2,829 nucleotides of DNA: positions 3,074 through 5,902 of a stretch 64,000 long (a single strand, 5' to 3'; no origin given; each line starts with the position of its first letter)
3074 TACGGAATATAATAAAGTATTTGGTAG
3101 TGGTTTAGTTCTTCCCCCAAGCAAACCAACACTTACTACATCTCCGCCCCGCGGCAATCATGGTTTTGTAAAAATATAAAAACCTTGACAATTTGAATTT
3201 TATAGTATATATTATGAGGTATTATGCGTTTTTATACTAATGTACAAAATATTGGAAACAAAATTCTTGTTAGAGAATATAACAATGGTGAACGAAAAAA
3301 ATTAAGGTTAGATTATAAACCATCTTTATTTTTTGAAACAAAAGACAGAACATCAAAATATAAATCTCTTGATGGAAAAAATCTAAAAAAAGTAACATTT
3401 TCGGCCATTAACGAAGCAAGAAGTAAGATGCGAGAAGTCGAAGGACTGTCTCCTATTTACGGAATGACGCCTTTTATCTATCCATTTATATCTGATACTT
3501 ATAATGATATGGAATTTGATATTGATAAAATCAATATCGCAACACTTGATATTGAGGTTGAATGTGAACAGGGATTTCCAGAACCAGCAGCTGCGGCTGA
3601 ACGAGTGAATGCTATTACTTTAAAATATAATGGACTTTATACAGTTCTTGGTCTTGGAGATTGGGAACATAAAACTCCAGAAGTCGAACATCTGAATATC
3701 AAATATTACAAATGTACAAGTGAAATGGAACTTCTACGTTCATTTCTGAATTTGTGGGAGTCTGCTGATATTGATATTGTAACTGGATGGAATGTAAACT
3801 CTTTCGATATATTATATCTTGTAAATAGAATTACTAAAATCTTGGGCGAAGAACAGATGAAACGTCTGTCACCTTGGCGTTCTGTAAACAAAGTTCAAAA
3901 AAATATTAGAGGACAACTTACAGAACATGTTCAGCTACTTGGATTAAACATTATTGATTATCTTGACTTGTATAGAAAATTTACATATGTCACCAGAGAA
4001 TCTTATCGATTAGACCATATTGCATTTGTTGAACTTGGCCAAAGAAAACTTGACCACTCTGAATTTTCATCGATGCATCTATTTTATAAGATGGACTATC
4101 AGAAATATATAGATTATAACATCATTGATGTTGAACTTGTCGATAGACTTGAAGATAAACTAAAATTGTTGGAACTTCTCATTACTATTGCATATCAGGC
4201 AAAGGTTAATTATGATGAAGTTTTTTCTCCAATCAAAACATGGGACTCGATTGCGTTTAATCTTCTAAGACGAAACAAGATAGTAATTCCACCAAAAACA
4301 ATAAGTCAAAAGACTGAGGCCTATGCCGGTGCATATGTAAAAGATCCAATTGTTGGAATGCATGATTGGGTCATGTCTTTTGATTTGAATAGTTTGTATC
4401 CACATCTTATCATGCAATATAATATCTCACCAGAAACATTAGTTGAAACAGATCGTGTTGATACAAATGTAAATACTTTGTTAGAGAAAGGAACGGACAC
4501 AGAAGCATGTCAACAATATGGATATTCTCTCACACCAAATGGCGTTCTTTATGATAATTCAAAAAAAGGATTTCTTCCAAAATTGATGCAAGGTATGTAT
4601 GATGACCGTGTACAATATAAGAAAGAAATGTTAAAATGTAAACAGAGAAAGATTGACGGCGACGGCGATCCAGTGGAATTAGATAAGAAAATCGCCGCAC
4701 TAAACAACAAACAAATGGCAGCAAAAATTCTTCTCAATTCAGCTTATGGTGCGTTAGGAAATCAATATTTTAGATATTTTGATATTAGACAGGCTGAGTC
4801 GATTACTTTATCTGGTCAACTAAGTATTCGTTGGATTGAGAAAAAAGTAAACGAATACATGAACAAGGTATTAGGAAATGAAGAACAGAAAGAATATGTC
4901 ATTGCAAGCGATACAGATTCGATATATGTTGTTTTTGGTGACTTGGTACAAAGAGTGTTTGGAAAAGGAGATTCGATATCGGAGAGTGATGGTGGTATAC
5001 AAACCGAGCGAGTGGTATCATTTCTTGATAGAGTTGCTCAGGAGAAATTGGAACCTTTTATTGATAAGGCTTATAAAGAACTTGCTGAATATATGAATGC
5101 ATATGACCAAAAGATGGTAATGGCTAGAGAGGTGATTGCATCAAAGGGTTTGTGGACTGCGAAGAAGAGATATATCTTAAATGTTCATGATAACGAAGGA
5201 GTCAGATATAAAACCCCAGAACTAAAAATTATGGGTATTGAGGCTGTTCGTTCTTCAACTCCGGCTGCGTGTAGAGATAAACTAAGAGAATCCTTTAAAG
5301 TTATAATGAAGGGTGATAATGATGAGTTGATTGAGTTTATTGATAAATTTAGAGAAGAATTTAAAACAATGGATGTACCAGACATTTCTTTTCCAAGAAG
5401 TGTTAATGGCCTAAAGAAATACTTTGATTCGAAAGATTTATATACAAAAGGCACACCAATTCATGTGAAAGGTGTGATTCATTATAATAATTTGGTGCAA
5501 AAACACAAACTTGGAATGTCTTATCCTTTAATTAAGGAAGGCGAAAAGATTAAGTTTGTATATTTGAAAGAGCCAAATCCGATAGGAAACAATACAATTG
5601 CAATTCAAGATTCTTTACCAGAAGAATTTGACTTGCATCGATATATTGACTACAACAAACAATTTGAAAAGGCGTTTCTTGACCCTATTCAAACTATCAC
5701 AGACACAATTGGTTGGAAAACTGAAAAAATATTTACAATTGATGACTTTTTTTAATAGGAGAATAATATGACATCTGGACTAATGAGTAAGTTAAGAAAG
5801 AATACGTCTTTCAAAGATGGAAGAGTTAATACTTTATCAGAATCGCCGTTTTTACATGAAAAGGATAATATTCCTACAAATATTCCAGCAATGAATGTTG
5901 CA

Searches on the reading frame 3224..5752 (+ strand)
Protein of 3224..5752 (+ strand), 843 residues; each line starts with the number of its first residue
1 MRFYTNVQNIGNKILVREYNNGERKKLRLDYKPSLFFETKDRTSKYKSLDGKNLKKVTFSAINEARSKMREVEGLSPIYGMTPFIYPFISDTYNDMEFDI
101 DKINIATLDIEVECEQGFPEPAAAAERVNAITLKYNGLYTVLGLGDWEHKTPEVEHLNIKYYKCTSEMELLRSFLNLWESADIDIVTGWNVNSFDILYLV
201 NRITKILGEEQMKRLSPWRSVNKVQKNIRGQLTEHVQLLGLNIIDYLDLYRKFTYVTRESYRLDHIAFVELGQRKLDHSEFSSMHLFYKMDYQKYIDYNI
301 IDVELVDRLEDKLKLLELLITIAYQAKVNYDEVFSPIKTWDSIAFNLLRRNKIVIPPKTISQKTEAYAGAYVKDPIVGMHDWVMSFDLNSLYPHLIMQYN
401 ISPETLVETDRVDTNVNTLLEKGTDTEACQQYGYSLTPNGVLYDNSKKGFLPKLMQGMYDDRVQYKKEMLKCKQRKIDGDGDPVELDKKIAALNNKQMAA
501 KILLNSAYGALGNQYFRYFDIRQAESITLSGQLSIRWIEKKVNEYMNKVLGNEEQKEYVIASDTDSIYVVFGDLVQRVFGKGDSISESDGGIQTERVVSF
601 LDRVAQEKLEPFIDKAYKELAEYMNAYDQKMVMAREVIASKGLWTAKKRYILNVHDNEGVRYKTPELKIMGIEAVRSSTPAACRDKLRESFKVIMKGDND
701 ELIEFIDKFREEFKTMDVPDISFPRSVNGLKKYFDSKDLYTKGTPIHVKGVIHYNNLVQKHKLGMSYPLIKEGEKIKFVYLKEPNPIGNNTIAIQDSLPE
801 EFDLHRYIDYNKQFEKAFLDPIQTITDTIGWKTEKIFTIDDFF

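Call 12: search_dna_similar(query=window:3224-5752:+, collection=phages, mode=protein, max_rows=15)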
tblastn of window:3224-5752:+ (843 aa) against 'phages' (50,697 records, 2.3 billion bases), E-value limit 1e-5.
Records with a match: 2671; places in all: 2808; records where one place covers at least 80% of the query: 2465.
Best place of each record, by identity: <60% 2671.
By first word of the organism name: Escherichia 675; Synechococcus 377; Klebsiella 334; Salmonella 199; Vibrio 136; Aeromonas 92; Shigella 89; Acinetobacter 73; Cyanophage 61; Enterobacter 59; and 66 more.
By host as written in the record: - 469; Escherichia coli 281; Klebsiella pneumoniae 115; Synechococcus 107; Synechococcus sp. 38; Aeromonas salmonicida 38; Escherichia coli O157:H7 38; Salmonella enterica 30; and 584 more.
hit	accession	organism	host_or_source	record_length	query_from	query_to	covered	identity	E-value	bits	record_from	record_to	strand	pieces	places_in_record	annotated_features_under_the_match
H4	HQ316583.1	Synechococcus phage S-SSM4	Synechococcus sp. WH8018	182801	1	843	100%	51.9%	0e+0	838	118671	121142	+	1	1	DNA polymerase | hypothetical protein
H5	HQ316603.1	Cyanophage S-SSM6b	Synechococcus sp. WH8109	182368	1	843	100%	51.9%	0e+0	838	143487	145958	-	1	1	hypothetical protein (x2)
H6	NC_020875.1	Synechococcus phage S-SSM4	Synechococcus sp. WH8018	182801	1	843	100%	51.9%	0e+0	838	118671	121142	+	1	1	DNA polymerase | hypothetical protein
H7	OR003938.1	Synechococcus phage DSL-LC03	Synechococcus sp.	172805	1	843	100%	51.7%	0e+0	823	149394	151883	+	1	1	DNA polymerase | hypothetical protein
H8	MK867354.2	Synechococcus phage S-SCSM1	Synechococcus sp. WH 7803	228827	1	843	100%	51.0%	0e+0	821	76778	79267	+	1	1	DNA polymerase | hypothetical protein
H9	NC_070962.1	Synechococcus phage S-SCSM1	Synechococcus sp. WH 7803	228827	1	843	100%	51.0%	0e+0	821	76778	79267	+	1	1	DNA polymerase | hypothetical protein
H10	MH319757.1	Marine virus AG-345-O18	single cell amplified by WGA-X; seawater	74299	1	843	100%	50.8%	0e+0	793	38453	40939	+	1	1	record has no annotation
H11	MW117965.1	Synechococcus phage S-H38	Synechococcus sp. MW02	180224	1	843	100%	50.6%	0e+0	813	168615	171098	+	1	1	DNA polymerase | hypothetical protein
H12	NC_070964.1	Synechococcus phage S-H38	Synechococcus sp. MW02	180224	1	843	100%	50.6%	0e+0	813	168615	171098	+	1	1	DNA polymerase | hypothetical protein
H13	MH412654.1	Synechococcus phage S-T4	Synechococcus sp. WH 7803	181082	1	843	100%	50.6%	0e+0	806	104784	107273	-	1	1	DNA polymerase | hypothetical protein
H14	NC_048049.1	Synechococcus phage S-T4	Synechococcus sp. WH 7803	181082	1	843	100%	50.6%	0e+0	806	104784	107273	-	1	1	DNA polymerase | hypothetical protein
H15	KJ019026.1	Synechococcus phage ACG-2014a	-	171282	2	843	100%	50.6%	0e+0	805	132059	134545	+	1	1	DNA polymerase | hypothetical protein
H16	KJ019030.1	Synechococcus phage ACG-2014a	-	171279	2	843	100%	50.6%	0e+0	805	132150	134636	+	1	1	DNA polymerase | hypothetical protein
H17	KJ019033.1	Synechococcus phage ACG-2014a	-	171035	2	843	100%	50.6%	0e+0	805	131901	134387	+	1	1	DNA polymerase | hypothetical protein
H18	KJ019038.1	Synechococcus phage ACG-2014a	-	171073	2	843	100%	50.6%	0e+0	805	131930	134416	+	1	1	DNA polymerase | hypothetical protein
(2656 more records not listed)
